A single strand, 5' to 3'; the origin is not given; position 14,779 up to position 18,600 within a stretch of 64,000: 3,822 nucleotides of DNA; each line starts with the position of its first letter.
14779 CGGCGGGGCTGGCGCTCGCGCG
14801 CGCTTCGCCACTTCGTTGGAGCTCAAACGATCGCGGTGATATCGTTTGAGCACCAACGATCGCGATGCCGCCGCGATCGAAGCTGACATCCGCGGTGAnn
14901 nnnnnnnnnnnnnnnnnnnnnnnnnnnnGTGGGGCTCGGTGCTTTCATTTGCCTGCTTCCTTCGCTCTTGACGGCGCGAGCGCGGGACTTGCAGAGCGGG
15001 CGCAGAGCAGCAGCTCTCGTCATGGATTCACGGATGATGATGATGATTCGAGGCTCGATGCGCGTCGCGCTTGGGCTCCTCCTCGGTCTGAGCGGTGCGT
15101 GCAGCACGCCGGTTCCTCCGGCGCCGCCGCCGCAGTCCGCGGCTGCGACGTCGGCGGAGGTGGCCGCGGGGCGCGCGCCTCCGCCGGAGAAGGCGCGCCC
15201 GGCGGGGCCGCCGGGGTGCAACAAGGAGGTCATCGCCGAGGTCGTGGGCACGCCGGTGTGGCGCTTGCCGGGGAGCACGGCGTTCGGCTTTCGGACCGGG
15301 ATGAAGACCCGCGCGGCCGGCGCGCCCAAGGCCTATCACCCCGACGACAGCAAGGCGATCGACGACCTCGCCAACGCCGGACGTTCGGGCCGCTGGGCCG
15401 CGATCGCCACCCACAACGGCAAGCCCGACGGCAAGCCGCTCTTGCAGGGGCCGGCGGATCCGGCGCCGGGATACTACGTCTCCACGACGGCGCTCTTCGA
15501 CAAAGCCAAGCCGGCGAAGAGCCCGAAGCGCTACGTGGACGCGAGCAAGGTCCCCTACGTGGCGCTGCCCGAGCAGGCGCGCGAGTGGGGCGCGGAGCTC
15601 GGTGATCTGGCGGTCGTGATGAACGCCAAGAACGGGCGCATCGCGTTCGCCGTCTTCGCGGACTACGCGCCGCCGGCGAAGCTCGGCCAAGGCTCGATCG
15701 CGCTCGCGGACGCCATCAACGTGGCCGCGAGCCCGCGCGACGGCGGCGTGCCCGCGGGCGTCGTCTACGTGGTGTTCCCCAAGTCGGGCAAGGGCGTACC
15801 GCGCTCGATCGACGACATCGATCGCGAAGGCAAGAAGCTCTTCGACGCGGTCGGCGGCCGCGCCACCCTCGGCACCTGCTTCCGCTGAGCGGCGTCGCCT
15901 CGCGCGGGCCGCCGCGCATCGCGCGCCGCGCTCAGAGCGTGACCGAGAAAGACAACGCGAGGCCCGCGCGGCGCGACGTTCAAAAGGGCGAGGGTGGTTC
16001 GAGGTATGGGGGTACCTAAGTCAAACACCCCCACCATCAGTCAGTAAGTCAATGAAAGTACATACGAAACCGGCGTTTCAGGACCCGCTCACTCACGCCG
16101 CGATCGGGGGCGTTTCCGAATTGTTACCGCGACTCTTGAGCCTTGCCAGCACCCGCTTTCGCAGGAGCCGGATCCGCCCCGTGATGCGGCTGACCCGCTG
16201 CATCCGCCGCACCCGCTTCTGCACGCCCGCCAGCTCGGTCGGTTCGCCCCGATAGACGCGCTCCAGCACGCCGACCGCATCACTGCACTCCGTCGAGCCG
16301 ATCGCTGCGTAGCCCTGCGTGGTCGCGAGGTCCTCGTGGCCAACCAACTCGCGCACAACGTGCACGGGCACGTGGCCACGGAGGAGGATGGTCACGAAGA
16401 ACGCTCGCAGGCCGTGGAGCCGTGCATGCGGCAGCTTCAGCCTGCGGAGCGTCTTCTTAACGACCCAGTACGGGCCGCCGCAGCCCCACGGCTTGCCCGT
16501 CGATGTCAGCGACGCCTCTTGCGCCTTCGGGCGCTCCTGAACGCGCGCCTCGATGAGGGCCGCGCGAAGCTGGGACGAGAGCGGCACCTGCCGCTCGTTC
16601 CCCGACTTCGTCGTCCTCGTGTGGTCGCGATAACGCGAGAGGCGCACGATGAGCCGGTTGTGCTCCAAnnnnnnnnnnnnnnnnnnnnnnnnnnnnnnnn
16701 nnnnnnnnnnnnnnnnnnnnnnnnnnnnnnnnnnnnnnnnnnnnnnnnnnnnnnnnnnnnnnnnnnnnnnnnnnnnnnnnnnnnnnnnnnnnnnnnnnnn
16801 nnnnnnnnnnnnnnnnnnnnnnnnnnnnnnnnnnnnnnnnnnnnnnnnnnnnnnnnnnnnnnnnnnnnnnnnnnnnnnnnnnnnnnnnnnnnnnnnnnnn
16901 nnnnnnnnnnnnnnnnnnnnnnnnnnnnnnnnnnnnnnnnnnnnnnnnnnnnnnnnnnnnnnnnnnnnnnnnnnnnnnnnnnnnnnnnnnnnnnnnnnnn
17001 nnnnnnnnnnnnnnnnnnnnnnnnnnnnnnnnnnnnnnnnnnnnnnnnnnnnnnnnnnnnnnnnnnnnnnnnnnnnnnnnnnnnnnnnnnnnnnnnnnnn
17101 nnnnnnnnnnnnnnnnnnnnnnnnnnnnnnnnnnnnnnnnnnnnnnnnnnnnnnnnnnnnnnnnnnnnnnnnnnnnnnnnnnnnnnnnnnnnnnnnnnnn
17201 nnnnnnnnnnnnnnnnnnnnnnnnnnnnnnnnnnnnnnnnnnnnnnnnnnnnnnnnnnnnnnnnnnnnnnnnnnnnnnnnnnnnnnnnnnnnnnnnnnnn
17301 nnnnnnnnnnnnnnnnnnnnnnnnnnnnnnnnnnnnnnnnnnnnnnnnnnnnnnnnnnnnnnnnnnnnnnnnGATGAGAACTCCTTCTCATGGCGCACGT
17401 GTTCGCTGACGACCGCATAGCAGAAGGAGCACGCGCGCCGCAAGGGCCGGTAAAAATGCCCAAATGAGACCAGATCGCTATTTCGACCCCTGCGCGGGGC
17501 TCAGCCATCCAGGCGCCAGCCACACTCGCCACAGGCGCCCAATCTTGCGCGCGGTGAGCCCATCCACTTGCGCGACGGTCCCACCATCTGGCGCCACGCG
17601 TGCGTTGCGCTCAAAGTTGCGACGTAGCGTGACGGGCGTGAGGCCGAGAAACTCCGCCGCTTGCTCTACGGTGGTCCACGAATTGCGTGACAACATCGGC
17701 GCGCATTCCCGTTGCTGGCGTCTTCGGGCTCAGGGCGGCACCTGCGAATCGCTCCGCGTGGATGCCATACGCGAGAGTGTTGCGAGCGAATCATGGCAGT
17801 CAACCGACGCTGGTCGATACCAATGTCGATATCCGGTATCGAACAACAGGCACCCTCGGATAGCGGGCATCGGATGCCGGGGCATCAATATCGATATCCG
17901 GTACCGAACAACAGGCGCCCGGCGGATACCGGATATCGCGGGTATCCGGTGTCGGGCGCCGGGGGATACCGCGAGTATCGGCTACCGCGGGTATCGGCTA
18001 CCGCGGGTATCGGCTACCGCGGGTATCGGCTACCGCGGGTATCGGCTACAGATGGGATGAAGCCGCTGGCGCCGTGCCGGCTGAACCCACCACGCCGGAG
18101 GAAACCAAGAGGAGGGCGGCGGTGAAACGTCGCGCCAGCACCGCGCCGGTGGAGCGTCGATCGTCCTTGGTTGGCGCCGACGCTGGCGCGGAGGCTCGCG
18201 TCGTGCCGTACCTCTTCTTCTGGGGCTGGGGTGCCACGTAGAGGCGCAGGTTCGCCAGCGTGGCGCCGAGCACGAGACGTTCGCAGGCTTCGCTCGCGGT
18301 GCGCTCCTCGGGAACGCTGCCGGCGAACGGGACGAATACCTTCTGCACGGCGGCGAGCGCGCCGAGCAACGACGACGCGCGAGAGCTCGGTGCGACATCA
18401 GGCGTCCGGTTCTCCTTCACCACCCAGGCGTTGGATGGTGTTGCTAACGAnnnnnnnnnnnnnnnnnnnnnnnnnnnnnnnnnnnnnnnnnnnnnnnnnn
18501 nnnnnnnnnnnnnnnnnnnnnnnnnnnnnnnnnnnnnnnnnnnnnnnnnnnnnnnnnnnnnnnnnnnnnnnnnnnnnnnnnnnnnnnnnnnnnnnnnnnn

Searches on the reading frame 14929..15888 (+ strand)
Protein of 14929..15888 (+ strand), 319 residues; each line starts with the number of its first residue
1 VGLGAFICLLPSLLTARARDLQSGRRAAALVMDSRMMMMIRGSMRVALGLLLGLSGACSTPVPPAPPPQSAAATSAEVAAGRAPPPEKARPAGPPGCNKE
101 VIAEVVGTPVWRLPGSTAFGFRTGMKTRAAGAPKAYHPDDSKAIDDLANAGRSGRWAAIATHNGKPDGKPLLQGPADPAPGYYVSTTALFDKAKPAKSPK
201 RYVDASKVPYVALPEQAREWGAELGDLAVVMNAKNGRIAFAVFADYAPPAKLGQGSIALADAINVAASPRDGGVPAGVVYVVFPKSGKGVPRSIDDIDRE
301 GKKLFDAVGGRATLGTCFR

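Call 13: search_protein_families(library=pfam, proteins=[window:14929-15888:+], max_evalue=0.01)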
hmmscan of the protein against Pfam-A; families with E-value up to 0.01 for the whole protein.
window:14929-15888:+ (319 aa): 1 family
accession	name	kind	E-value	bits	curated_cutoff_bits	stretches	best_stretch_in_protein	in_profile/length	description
PF07335.16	Glyco_hydro_75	-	2.6e-06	28.2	27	1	203-291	39-136/165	Fungal chitosanase of glycosyl hydrolase group 75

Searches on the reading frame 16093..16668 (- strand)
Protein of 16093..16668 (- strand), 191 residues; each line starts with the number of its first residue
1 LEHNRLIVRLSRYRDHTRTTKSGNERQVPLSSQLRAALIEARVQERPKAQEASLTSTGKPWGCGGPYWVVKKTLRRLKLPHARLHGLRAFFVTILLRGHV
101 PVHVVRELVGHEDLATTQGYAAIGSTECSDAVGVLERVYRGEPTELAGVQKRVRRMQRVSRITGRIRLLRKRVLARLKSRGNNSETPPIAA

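Call 13: search_protein_families(library=pfam, proteins=[window:16093-16668:-], max_evalue=0.01)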
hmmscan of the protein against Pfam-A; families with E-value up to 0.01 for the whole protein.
window:16093-16668:- (191 aa): 1 family
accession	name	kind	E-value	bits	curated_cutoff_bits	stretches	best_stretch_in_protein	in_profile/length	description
PF00589.27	Phage_integrase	-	6.7e-12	46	27.1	1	10-122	58-167/172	Phage integrase family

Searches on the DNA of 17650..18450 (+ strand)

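Call 67: search_rna_families(source=window, start=17650, end=18450, threshold=evalue, max_evalue=1)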
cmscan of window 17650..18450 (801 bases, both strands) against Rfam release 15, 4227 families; matches with E-value up to 1: 0.
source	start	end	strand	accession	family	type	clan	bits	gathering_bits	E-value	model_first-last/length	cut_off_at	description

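Call 94: search_dna_similar(query=window:17700-18140:+, collection=plasmids, mode=distant, max_rows=10)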
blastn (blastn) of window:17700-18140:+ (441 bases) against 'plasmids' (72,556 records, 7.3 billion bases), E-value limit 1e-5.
No match.
